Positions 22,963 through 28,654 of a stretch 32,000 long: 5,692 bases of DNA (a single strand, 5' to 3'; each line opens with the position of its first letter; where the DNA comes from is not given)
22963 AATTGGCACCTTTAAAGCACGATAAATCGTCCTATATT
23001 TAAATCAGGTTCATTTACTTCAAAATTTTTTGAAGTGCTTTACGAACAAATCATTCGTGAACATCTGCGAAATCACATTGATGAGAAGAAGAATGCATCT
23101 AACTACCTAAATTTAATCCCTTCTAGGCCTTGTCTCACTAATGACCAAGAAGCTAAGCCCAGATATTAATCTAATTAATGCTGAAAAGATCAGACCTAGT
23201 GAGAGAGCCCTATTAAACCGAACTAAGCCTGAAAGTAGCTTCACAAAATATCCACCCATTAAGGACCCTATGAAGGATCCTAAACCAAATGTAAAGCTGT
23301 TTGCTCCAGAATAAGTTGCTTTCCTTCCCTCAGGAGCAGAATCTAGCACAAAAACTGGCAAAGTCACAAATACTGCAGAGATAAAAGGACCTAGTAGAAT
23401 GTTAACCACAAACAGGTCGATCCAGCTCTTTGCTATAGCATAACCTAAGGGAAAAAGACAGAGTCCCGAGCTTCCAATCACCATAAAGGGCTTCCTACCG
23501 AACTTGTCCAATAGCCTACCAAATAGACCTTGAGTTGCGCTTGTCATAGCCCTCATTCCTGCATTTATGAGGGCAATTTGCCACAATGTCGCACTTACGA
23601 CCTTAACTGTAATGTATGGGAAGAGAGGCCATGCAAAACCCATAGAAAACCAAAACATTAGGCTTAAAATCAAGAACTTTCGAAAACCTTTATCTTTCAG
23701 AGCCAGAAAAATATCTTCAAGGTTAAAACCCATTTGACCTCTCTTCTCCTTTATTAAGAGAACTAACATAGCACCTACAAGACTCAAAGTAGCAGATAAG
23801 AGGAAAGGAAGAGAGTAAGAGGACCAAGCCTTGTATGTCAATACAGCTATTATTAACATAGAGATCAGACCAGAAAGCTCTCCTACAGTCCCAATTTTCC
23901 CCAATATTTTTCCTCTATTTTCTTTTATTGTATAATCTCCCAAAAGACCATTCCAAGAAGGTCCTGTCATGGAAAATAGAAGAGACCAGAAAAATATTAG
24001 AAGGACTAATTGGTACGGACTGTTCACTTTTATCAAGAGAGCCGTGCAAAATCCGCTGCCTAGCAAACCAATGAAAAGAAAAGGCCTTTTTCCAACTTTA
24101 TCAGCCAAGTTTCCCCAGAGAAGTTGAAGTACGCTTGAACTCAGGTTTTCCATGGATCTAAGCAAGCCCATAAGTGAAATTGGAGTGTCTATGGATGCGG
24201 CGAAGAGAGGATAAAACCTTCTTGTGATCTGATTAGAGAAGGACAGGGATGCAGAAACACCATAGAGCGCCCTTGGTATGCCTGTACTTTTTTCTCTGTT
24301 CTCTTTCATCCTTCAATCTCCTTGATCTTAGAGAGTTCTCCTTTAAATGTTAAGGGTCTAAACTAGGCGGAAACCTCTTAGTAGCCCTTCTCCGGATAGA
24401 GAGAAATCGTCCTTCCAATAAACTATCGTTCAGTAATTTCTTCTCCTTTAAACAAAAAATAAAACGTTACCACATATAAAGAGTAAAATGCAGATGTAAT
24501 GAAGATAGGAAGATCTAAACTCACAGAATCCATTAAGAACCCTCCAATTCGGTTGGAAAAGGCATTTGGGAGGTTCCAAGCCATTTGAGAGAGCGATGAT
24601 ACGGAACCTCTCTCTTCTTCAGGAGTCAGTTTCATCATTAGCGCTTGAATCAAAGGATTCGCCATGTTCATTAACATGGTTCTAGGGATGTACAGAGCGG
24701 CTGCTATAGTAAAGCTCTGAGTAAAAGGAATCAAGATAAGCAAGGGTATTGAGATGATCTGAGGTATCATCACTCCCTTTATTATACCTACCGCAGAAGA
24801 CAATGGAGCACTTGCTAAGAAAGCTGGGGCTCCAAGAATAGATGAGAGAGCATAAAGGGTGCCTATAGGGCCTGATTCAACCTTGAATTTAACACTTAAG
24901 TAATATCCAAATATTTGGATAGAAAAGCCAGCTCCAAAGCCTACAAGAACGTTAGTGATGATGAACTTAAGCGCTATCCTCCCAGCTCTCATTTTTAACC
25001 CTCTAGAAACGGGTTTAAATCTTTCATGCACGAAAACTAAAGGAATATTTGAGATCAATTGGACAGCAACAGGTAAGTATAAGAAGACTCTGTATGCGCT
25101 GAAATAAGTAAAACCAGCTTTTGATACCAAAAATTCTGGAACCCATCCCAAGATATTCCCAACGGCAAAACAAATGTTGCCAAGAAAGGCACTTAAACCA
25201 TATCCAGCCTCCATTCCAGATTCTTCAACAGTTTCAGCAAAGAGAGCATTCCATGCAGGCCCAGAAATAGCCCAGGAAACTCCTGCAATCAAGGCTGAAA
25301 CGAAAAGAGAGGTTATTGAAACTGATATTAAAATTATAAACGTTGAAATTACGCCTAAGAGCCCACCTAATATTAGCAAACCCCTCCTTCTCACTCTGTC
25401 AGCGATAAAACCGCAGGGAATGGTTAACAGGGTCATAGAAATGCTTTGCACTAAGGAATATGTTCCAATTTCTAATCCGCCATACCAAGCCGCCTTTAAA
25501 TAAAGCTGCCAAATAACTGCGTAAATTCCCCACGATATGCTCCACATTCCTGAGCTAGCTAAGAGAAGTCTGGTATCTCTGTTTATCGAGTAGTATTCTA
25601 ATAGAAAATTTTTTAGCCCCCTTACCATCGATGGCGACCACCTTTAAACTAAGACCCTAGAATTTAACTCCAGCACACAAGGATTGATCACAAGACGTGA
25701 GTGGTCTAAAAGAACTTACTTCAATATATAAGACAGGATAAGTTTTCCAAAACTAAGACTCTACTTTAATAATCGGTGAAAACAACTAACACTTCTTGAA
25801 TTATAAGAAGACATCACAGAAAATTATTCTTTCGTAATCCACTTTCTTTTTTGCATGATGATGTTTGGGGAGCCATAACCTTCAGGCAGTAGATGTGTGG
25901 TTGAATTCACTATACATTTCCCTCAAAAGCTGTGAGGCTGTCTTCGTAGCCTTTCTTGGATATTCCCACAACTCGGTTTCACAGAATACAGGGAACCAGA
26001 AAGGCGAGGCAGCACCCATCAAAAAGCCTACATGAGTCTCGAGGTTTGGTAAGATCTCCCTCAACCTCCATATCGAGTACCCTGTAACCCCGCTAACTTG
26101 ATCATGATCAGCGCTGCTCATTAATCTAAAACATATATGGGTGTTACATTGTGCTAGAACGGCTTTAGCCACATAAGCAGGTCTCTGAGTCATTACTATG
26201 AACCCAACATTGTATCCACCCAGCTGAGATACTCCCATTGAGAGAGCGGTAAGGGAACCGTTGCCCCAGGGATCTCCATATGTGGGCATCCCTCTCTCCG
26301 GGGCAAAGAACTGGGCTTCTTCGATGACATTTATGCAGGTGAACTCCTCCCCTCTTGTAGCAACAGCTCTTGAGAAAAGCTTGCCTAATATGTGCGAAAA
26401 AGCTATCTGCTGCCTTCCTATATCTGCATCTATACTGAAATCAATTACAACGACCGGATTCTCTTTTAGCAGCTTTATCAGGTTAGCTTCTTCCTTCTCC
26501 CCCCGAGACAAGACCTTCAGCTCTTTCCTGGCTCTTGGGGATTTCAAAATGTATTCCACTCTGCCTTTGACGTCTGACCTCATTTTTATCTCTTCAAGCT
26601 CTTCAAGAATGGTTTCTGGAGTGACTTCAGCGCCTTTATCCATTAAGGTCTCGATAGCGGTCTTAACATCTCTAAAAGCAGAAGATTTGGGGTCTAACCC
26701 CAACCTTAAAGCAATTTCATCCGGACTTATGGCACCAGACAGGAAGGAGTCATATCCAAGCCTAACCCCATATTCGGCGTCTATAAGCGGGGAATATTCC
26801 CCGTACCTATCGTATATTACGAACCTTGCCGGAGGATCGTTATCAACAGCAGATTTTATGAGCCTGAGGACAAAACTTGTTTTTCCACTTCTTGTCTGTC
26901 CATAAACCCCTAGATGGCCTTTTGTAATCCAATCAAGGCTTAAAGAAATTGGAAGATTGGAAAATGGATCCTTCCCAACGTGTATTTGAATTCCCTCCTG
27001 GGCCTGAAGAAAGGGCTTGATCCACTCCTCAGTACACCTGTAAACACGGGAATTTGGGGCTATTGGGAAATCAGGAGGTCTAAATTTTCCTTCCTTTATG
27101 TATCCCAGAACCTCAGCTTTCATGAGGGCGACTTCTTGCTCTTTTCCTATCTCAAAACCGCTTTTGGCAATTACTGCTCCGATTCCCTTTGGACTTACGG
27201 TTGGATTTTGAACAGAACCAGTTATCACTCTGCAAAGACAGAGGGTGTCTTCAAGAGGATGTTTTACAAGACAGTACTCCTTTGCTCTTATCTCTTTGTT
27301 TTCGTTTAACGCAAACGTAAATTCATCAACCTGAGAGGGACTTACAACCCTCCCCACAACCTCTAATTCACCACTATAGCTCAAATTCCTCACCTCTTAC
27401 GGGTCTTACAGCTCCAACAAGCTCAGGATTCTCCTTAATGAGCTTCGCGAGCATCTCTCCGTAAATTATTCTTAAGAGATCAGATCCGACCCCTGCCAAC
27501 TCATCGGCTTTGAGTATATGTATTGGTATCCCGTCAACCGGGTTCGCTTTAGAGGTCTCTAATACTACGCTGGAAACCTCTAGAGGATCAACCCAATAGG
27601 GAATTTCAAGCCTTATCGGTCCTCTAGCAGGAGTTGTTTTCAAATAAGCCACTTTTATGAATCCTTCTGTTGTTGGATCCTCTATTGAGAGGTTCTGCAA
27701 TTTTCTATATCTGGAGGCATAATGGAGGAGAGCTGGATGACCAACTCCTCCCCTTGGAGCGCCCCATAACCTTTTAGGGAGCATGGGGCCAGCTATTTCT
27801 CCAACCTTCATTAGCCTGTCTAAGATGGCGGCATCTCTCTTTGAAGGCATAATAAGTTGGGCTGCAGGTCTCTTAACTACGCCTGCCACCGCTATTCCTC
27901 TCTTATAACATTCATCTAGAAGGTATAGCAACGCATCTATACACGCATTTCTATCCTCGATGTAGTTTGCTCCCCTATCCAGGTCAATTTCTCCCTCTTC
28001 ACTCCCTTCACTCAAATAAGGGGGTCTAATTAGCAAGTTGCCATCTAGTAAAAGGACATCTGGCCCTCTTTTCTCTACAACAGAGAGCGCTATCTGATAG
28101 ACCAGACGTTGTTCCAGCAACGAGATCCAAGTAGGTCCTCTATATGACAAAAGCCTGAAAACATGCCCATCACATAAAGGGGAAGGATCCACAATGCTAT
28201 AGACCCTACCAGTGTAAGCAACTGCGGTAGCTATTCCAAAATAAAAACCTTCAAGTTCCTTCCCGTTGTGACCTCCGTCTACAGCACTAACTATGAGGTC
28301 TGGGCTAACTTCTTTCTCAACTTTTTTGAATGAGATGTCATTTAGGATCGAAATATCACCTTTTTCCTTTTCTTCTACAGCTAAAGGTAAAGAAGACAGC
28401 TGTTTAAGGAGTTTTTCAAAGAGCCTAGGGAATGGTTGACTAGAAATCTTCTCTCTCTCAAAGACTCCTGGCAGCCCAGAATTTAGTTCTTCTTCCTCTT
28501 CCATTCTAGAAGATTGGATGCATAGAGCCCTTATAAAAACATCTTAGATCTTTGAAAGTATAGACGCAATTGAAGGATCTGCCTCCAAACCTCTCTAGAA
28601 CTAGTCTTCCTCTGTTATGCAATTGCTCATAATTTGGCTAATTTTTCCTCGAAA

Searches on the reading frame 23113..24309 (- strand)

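Call 17: search_protein_families(library=pfam, proteins=[window:23113-24309:-], max_evalue=0.0001)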
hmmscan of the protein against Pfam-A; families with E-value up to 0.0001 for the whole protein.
window:23113-24309:- (398 aa): 2 families
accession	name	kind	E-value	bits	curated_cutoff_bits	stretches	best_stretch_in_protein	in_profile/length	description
PF07690.21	MFS_1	-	6.6e-34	117.8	33.4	2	20-189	6-176/347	Major Facilitator Superfamily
PF12832.13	MFS_1_like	-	2.3e-07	30.7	25.2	1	36-362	25-368/373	MFS_1 like family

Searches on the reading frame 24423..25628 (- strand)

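Call 17: search_protein_families(library=pfam, proteins=[window:24423-25628:-], max_evalue=0.0001)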
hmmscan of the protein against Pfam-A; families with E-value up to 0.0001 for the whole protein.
window:24423-25628:- (401 aa): 3 families
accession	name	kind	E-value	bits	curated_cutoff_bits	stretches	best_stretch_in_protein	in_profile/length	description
PF07690.21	MFS_1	-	1.5e-29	103.5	33.4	2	29-357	8-345/347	Major Facilitator Superfamily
PF05977.19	MFS_3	-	1.9e-08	33.6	27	1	62-191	55-186/524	Transmembrane secretion effector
PF12832.13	MFS_1_like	-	5.4e-05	22.8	25.2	0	40-288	22-282/373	MFS_1 like family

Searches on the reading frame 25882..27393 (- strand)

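Call 17: search_protein_families(library=pfam, proteins=[window:25882-27393:-], max_evalue=0.0001)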
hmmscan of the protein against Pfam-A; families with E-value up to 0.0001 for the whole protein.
window:25882-27393:- (503 aa): 1 family
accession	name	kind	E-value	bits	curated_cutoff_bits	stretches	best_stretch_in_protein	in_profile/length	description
PF01935.23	DUF87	-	3.7e-13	50.5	23.2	1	137-338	1-219/220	Helicase HerA, central domain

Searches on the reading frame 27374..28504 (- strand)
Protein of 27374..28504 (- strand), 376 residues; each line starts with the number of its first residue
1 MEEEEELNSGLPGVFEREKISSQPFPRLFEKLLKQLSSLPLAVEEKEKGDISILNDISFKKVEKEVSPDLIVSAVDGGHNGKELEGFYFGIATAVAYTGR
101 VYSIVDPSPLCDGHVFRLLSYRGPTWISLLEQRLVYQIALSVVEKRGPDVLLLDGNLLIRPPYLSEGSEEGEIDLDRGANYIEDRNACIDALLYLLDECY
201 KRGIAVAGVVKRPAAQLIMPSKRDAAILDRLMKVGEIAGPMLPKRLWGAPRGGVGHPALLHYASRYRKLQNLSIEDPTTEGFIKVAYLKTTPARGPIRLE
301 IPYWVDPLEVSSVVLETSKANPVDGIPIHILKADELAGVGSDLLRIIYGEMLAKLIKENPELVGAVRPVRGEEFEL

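Call 17: search_protein_families(library=pfam, proteins=[window:27374-28504:-], max_evalue=0.0001)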
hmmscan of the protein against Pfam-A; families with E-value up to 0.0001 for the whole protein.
window:27374-28504:- (376 aa): 1 family
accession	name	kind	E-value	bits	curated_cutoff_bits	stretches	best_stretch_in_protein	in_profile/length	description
PF09376.16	NurA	-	4.2e-16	59.6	21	1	72-337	3-252/254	NurA domain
